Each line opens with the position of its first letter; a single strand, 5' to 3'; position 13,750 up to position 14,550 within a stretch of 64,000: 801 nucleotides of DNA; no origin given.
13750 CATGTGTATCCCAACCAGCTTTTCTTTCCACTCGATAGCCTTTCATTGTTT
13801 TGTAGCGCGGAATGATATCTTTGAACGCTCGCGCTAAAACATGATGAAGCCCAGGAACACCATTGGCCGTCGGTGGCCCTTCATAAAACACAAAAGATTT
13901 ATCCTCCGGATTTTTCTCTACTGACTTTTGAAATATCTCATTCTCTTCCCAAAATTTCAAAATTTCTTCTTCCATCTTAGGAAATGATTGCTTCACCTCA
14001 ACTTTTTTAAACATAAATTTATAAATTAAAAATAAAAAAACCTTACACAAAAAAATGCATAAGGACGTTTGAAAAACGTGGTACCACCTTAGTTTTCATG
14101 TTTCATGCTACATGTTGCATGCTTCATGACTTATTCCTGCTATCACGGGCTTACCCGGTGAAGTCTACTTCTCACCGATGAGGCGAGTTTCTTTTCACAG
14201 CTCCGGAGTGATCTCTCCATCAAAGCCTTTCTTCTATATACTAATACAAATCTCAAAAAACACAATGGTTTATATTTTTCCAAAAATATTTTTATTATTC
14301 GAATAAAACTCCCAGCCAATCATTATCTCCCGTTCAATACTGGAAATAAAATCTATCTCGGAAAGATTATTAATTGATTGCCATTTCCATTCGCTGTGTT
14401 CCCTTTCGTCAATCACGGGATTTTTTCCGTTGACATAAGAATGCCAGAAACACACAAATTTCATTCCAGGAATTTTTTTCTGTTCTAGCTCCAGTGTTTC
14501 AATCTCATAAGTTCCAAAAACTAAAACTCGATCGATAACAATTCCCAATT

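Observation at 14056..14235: T-box riboswitch leader upstream of ileS in an organism outside the usual Firmicutes context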

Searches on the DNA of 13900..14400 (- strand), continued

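Call 60: search_with_rna_model(model_id=R1, sources=[window, L001, L002, L003, L004, L009, L035, L036, L044, L069, L072, L080, L081, L082, L083, L085, L086, L090, L091, L092, L093, L094, L095, L096, L097, L098, L100, L102, L103, L104, L105, L108, L109, L110, L111, L112, L113, L115, L116, L117, L119, L122, L124, L125, L127, L128, L130, L133, L134, L136, L137, L138, L140, L141, L143, L144, L145, L146, L148, L149, L152, L154, L155, L156, L157, L158, L160, L165, L166, L167, L168, L170, L171, L172, L174, L178, L179, L180, L181, L183, L184, L185, L186, L190, L192, L193, L194, L197, L198], max_evalue=0.0001, make_alignment=true)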
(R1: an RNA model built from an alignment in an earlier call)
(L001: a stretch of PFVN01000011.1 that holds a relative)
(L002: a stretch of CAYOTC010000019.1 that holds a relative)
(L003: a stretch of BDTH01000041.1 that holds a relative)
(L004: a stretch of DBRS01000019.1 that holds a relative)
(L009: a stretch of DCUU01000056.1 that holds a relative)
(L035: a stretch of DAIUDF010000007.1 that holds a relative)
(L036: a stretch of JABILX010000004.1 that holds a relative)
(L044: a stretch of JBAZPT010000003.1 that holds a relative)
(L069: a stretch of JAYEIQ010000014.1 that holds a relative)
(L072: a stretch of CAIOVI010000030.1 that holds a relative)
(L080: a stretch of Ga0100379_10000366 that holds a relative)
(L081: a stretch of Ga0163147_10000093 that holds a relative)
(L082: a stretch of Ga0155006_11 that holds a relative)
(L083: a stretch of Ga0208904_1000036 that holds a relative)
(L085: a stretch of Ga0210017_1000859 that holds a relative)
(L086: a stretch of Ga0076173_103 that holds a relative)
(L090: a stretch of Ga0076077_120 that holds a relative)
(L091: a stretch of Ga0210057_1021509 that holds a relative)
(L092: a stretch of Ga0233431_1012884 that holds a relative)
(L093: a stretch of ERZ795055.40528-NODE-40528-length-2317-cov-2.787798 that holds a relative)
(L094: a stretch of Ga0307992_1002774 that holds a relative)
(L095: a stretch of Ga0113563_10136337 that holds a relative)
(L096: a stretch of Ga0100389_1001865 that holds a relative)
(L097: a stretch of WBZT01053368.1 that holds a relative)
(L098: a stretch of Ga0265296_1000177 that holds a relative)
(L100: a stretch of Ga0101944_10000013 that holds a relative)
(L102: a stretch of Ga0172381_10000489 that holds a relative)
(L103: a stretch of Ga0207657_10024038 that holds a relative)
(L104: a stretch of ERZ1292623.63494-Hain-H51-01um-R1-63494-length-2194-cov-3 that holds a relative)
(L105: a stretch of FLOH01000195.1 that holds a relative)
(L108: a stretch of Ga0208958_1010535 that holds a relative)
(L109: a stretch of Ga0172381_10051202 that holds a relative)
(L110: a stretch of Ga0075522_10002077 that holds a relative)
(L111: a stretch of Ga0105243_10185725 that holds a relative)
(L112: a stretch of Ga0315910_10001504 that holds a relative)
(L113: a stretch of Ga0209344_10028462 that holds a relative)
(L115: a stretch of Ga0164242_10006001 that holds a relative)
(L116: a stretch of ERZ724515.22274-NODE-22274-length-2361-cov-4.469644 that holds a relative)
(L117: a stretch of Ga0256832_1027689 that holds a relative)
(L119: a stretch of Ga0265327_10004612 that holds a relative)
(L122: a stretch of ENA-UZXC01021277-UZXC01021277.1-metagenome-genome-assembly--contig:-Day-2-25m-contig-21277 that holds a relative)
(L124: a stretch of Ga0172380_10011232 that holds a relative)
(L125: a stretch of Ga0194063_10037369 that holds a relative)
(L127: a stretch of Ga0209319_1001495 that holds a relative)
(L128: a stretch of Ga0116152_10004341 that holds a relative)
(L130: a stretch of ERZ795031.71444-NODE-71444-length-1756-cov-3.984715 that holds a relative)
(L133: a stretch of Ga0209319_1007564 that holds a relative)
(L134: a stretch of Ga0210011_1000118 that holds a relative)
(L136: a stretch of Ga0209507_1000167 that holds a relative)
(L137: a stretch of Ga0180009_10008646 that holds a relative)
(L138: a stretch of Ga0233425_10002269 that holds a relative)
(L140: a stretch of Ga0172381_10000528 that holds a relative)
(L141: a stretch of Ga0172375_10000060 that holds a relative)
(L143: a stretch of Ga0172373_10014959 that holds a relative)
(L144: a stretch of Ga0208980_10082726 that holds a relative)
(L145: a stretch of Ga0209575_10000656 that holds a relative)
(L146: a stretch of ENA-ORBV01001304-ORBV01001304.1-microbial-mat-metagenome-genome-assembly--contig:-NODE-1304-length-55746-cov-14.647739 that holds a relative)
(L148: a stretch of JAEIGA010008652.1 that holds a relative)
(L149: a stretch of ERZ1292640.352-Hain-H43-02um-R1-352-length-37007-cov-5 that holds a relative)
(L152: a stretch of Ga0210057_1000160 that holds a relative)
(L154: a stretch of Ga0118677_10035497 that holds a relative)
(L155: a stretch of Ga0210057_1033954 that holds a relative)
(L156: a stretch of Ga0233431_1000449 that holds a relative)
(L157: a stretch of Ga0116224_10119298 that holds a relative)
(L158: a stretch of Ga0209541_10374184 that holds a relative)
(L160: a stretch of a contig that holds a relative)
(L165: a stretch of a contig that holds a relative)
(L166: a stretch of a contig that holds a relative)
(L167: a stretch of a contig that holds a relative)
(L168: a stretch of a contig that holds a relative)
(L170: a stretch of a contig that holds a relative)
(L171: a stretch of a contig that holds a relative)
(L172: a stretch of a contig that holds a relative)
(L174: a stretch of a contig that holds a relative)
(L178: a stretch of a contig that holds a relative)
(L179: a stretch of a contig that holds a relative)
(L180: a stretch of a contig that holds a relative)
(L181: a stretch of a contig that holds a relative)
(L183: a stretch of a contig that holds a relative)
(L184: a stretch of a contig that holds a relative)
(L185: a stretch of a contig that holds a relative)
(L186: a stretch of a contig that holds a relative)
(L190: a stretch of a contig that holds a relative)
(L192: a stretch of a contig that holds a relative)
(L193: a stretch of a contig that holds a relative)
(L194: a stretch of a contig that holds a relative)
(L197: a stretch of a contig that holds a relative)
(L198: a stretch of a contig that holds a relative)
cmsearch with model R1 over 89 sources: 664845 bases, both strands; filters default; matches with E-value up to 0.0001: 88.
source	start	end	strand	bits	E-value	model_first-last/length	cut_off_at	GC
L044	1526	1618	+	104.6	2.9e-20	1-93/93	no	0.57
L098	2837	2929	-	104.6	2.9e-20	1-93/93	no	0.57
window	14135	14230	-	102.4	9e-20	1-93/93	no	0.51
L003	2045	2137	+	101.3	1.6e-19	1-93/93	no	0.44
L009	2317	2412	+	100.9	2e-19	1-93/93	no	0.52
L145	6617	6712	+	98.9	5.3e-19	1-93/93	no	0.53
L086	156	244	+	93.8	7.2e-18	1-93/93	no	0.47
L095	2089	2183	+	93.4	8.5e-18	1-93/93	no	0.53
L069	242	332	+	89.6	6.1e-17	1-93/93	no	0.45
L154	3382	3477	+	89.2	7.3e-17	1-93/93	no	0.54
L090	11014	11102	+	88.1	1.3e-16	1-93/93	no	0.48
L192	737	832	+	86.8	2.5e-16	1-93/93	no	0.51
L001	493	580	+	85.8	4.2e-16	1-93/93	no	0.5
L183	752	846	+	84.8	6.8e-16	1-93/93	no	0.54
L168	1636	1724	+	84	1e-15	1-93/93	no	0.46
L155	3606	3706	-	79.1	1.2e-14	1-93/93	no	0.48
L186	5325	5434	-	77.9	2.3e-14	1-93/93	no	0.48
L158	783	873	-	77.1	3.6e-14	1-93/93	no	0.55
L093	2131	2242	+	76.4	5e-14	1-93/93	no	0.52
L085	8815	8901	+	75.7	6.9e-14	1-93/93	no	0.46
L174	6357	6443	+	75.7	6.9e-14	1-93/93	no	0.46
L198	27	123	-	73.4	2.3e-13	1-93/93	no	0.54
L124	5274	5367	+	73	2.8e-13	1-93/93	no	0.57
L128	4007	4099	+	72.7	3.3e-13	1-93/93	no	0.39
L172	1810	1894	+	72.5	3.6e-13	1-93/93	no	0.36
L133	1665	1753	-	71.6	5.6e-13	1-93/93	no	0.53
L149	8865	8952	+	71.3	6.6e-13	1-93/93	no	0.5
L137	2766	2862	+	70.3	1.1e-12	1-93/93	no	0.45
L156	3546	3639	+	70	1.3e-12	1-93/93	no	0.49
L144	84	198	+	69.9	1.3e-12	1-93/93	no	0.58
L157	66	157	-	69.7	1.5e-12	1-93/93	no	0.6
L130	686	781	-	69.1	2e-12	1-93/93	no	0.52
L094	3640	3730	-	68.2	3.3e-12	1-93/93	no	0.4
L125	1170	1276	-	67.7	4.2e-12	1-93/93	no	0.5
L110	1516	1606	+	66.3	8.5e-12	1-93/93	no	0.58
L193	524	612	-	66.2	8.7e-12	1-93/93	no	0.6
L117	1785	1891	-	66.2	8.8e-12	1-93/93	no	0.42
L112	1102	1190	-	66.1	9.4e-12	1-93/93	no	0.52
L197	4702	4812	-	65.4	1.3e-11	1-93/93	no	0.59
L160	10807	10900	-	65.3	1.4e-11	1-93/93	no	0.5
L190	1109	1205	+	65.2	1.5e-11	1-93/93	no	0.45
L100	3102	3207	-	64.7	1.9e-11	1-93/93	no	0.42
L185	570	666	+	64.6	2.1e-11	1-93/93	no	0.53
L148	2757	2847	+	64.4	2.2e-11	1-93/93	no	0.46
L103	319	411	+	64.2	2.5e-11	1-93/93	no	0.54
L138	247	341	-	64.1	2.6e-11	1-93/93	no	0.41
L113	2907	3021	+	62.8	5.1e-11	1-93/93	no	0.6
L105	36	152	-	62.4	6e-11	1-93/93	no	0.35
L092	1219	1311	+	62.2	6.8e-11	1-93/93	no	0.41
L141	2170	2266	+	62.1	7.1e-11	1-93/93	no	0.53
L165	10073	10171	+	62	7.5e-11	1-93/93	no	0.53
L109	444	531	+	61.7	8.7e-11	1-93/93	no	0.41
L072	2600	2735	+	61.2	1.1e-10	1-93/93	no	0.54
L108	1092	1185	+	61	1.2e-10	1-93/93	no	0.49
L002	2548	2660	+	60.9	1.3e-10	1-93/93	no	0.41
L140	1338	1425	+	60.4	1.7e-10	1-93/93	no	0.45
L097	94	190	-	59.8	2.3e-10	1-93/93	no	0.69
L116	1991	2087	+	59.8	2.3e-10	1-93/93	no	0.69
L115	11456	11542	+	59.1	3.3e-10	1-93/93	no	0.69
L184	8147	8227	-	58.2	5.2e-10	1-93/93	no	0.46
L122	1042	1116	-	57.2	8.8e-10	1-93/93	no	0.4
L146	14226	14318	-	56.9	1e-09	1-93/93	no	0.46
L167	1587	1679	-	56.9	1e-09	1-93/93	no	0.46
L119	9302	9388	+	56.4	1.3e-09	1-93/93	no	0.55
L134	4751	4829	+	55.9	1.7e-09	1-93/93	no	0.46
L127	9680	9774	-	54.3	3.8e-09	1-93/93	no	0.42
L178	2064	2158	+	54.3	3.8e-09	1-93/93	no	0.42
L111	147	236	+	54.2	3.9e-09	1-93/93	no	0.56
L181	37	182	-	54.1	4.1e-09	1-93/93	no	0.42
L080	5779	5856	-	53.9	4.5e-09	1-93/93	no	0.36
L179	3214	3309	+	53.9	4.7e-09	1-93/93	no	0.39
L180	4101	4196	-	53.9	4.7e-09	1-93/93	no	0.39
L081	1186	1299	+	53.7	5.1e-09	1-93/93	no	0.45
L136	204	326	+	53.4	6.1e-09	1-93/93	no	0.44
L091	4069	4148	+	52.2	1.1e-08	1-93/93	no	0.51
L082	548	643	-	52.2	1.1e-08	1-93/93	no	0.43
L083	3521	3626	+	51.4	1.7e-08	1-93/93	no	0.4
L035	2735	2838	+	50.4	2.8e-08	1-93/93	no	0.4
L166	1480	1564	-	49.7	3.9e-08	1-93/93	no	0.4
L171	7786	7900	+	47.6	1.1e-07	1-93/93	no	0.5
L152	505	607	-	47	1.5e-07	1-93/93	no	0.55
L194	9489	9590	-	46.6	1.9e-07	1-93/93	no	0.34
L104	2084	2194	+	46.3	2.2e-07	1-91/93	3'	0.5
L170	2822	2889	+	45.8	2.9e-07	1-93/93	no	0.41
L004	2726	2847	+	45.4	3.4e-07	1-93/93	no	0.57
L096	879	993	+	45.2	4e-07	1-93/93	no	0.58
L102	8391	8465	-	41.9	2.1e-06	1-93/93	no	0.53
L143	7197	7293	-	39.1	8.6e-06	1-93/93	no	0.57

Alignment A5: 88 matches aligned to the model, 219 columns, each read 5' to 3' on its own strand. Consensus structure (alignment columns), stored with it:
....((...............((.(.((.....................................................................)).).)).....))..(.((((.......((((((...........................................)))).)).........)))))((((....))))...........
